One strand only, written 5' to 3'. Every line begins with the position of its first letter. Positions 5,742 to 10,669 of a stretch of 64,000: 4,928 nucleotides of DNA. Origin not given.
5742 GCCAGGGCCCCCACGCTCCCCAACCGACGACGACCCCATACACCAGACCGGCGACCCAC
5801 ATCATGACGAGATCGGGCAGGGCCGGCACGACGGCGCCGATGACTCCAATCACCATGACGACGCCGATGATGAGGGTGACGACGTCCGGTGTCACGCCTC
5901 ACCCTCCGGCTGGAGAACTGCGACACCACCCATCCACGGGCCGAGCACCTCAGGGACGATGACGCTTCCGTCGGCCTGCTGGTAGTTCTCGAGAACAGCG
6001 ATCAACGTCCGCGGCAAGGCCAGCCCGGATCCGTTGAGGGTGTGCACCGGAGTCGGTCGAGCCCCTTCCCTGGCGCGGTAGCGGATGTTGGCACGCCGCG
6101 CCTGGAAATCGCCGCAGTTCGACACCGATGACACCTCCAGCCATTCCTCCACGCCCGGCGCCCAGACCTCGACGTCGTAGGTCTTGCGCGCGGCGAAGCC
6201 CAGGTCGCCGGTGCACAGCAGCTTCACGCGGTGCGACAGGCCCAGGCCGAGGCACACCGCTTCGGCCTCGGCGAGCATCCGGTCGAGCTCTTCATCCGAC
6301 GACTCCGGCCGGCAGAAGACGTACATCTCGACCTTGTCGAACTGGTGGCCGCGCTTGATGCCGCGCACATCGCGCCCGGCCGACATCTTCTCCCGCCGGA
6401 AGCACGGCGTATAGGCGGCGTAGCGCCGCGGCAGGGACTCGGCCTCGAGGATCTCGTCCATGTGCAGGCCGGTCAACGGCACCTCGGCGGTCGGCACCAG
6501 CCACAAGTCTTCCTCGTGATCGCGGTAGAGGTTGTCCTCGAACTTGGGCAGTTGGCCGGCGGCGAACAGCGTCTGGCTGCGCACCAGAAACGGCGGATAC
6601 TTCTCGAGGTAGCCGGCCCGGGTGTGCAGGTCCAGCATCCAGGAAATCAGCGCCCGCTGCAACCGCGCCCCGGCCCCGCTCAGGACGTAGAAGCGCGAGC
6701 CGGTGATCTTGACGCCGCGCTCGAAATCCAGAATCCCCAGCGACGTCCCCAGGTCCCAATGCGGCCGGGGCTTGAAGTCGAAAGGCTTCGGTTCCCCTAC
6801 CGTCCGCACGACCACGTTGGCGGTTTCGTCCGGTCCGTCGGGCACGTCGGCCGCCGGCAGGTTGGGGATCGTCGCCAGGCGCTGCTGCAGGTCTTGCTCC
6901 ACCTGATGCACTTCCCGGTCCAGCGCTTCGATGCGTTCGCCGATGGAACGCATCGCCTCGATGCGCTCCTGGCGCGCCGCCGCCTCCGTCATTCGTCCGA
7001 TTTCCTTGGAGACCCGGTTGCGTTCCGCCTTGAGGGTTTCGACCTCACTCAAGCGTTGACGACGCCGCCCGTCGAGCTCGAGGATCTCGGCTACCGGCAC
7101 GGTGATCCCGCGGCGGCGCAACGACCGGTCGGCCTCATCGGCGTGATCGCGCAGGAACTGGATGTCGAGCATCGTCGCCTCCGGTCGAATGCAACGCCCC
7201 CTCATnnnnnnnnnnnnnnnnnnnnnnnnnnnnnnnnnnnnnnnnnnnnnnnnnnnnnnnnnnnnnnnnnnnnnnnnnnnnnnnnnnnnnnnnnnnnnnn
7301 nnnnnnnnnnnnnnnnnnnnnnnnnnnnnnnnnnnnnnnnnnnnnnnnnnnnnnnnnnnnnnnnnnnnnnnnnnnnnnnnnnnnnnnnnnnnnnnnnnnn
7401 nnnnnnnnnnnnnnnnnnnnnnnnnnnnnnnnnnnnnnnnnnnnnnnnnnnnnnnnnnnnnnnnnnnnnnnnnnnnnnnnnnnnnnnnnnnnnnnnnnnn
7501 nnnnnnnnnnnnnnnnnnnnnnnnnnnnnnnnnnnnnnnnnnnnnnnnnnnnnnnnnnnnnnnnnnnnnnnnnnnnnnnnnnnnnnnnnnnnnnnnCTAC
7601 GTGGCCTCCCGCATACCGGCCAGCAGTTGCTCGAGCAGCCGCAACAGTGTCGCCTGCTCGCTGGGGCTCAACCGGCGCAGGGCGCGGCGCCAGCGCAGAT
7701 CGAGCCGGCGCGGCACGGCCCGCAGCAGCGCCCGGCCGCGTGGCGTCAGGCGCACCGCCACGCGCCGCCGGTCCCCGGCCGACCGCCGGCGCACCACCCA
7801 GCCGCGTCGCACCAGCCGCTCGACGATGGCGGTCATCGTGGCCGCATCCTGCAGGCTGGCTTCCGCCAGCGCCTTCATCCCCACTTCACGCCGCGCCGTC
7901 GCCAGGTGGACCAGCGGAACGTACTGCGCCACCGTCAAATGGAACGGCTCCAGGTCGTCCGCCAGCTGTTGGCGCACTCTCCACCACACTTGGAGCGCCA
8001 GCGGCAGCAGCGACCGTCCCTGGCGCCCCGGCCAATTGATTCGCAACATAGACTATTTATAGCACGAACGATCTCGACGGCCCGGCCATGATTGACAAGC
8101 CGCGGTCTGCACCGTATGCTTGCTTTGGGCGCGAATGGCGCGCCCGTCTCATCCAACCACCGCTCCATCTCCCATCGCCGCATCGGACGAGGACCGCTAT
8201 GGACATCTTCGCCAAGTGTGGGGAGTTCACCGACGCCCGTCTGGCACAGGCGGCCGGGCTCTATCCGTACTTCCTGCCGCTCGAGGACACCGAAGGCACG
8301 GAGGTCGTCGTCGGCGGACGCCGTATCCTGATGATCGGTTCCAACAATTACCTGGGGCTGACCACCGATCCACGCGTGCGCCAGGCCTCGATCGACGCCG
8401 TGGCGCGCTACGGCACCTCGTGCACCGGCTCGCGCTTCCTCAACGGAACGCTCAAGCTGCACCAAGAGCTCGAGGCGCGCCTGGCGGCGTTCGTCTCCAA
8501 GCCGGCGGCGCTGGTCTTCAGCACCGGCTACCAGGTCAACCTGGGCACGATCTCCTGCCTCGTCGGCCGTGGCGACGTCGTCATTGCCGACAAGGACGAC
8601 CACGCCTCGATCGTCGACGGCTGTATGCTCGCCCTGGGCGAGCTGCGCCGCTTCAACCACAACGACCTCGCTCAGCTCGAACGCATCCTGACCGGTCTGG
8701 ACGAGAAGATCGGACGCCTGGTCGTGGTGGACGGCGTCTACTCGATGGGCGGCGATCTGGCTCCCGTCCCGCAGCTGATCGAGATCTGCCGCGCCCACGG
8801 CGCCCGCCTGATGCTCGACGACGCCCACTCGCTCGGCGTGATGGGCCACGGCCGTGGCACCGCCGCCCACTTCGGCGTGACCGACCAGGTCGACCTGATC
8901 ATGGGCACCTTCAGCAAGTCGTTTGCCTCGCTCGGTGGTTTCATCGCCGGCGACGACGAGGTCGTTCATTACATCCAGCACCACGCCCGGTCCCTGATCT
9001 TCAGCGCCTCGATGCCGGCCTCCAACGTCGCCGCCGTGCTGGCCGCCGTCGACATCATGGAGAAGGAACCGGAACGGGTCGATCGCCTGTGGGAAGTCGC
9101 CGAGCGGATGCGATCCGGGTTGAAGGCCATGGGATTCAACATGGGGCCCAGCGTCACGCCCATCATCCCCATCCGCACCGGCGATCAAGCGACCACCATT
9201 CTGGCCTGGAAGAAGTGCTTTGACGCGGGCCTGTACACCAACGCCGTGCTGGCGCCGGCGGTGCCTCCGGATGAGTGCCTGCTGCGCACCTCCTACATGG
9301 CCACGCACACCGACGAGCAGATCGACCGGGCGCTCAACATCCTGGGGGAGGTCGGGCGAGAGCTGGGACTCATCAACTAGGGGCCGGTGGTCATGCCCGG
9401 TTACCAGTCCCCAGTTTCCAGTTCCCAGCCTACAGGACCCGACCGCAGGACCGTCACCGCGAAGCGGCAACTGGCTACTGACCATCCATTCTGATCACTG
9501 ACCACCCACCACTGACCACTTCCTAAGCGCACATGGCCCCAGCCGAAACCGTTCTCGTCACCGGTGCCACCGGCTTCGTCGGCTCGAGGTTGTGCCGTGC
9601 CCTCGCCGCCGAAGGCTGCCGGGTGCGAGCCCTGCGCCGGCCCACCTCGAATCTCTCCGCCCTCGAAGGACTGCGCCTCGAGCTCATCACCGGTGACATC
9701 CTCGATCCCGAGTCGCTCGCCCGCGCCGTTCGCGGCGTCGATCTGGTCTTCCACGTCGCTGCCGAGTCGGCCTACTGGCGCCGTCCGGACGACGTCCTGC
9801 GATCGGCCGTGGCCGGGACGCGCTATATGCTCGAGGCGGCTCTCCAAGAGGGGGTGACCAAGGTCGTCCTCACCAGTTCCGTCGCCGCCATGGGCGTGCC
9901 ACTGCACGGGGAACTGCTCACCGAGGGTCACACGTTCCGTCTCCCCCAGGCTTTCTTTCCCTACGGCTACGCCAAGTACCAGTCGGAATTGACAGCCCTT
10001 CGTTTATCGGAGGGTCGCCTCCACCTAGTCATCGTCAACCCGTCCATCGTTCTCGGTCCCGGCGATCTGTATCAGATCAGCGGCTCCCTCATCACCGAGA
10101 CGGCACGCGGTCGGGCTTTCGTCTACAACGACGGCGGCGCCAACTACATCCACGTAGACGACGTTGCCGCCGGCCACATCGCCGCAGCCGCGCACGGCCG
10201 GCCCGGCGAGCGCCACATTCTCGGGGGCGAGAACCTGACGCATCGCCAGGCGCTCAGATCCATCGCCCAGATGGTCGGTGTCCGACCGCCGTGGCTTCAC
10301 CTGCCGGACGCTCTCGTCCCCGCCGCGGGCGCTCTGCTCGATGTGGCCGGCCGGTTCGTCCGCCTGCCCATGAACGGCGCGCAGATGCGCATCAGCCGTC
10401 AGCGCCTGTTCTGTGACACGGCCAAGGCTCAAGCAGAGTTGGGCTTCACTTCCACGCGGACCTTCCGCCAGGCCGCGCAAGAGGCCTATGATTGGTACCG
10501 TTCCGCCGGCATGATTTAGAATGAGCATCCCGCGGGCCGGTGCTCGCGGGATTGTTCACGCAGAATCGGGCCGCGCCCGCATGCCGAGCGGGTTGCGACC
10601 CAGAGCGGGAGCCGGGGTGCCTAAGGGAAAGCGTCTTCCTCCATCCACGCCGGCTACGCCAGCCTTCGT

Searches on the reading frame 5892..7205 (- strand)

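Call 8: search_protein_families(library=pfam, proteins=[window:5892-7205:-], max_evalue=0.00001)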
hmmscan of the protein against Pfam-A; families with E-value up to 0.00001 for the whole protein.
window:5892-7205:- (437 aa): 2 families
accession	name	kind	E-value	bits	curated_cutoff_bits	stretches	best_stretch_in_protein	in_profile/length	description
PF00587.30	tRNA-synt_2b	-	1e-36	127.1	29.3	1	228-408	5-179/179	tRNA synthetase class II core domain (G, H, P, S and T)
PF02403.27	Seryl_tRNA_N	-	1.1e-25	90.3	28.2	1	12-117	1-108/108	Seryl-tRNA synthetase N-terminal domain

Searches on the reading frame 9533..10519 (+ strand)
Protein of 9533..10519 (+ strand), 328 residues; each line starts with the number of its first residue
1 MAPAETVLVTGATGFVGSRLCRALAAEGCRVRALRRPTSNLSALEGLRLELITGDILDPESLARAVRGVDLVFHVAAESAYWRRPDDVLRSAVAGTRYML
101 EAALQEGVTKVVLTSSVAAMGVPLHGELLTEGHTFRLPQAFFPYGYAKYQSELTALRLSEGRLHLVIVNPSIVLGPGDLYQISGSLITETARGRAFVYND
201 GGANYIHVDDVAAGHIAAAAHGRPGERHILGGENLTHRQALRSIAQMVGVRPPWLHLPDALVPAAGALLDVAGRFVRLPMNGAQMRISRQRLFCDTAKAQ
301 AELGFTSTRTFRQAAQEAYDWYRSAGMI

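Call 8: search_protein_families(library=pfam, proteins=[window:9533-10519:+], max_evalue=0.00001)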
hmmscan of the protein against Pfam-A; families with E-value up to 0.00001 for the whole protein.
window:9533-10519:+ (328 aa): 8 families
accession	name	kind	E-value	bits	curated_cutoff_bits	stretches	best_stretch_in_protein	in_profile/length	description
PF01370.27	Epimerase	-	1.6e-35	123.1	20.9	1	7-226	1-235/240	NAD dependent epimerase/dehydratase family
PF01073.25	3Beta_HSD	-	3.8e-24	85.6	22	1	8-220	1-230/280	3-beta hydroxysteroid dehydrogenase/isomerase family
PF16363.11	GDP_Man_Dehyd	-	1.1e-21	78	27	1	8-317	1-331/332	GDP-mannose 4,6 dehydratase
PF13460.12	NAD_binding_10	-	1.2e-18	68.1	27.2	1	11-171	1-144/184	NAD(P)H-binding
PF05368.20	NmrA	-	2.3e-14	54.1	27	1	5-117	3-107/298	NmrA-like family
PF07993.18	NAD_binding_4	-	3.4e-13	49.8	20.1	1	57-175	77-209/258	Male sterility protein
PF02719.21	Polysacc_synt_2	-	6.5e-10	39.1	20.2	1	7-116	1-128/293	Polysaccharide biosynthesis protein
PF04321.23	RmlD_sub_bind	-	1.9e-06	27.6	27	1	6-81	2-64/287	RmlD substrate binding domain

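Call 25: search_protein_families(library=ncbifam, proteins=[window:9533-10519:+], max_evalue=0.00001)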
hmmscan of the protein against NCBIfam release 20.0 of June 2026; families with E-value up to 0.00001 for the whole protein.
window:9533-10519:+ (328 aa): 21 families
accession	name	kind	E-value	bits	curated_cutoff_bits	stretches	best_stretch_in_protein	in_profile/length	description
TIGR03466.1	HpnA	hypoth_equivalog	3.5e-85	285.8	367.65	1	6-328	2-327/327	hopanoid-associated sugar epimerase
NF052578.1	StrlDmthSdmBMthl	equivalog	2.7e-44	152.3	600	1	6-328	2-328/328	sterol demethylase protein SdmB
NF042422.1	oxyalk_red_OleD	equivalog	1.5e-30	106.7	580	1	7-282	3-284/329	2-alkyl-3-oxoalkanoate reductase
NF042423.1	oxyalk_red_Shew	equivalog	8.9e-28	97.3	580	1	5-221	9-223/331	2-alkyl-3-oxoalkanoate reductase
TIGR04180.1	EDH_00030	hypoth_equivalog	2.4e-18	66.3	475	1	7-176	1-178/297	NAD-dependent 4,6-dehydratase LegB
NF058621.1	DiazavRedAvaA7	equivalog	1.3e-17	64.4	400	1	7-292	3-288/304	3-diazoavenalumate denitrifying reductase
TIGR01179.1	galE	equivalog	3.8e-17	62.1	262.3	1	7-155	2-158/332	UDP-glucose 4-epimerase GalE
TIGR01181.1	dTDP_gluc_dehyt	equivalog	8.7e-14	51.3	365.1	1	7-324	2-313/321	dTDP-glucose 4,6-dehydratase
NF041293.1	G6PDh_Azf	equivalog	2.5e-13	50.1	400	1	5-121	3-120/252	NAD-dependent glucose-6-phosphate dehydrogenase Azf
NF043036.1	ErythonDh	equivalog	5.4e-12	45.5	325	1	7-153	3-158/321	D-erythronate dehydrogenase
TIGR01746.1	Thioester-redct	subfamily_domain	5.6e-11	42.3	213.35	1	6-175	1-197/371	thioester reductase domain-containing protein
TIGR02622.1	CDP_4_6_dhtase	equivalog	8.4e-11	41.6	278.45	1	6-113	6-125/352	CDP-glucose 4,6-dehydratase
NF007956.0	PRK10675.1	subfamily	2.4e-09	36.8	394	0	6-124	2-132/338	UDP-glucose 4-epimerase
TIGR03589.1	PseB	equivalog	3.5e-09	36.1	407.75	1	4-126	4-136/324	UDP-N-acetylglucosamine 4,6-dehydratase (inverting)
NF005539.0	PRK07201.1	equivalog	1.5e-08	33.9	549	1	7-176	3-180/657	SDR family oxidoreductase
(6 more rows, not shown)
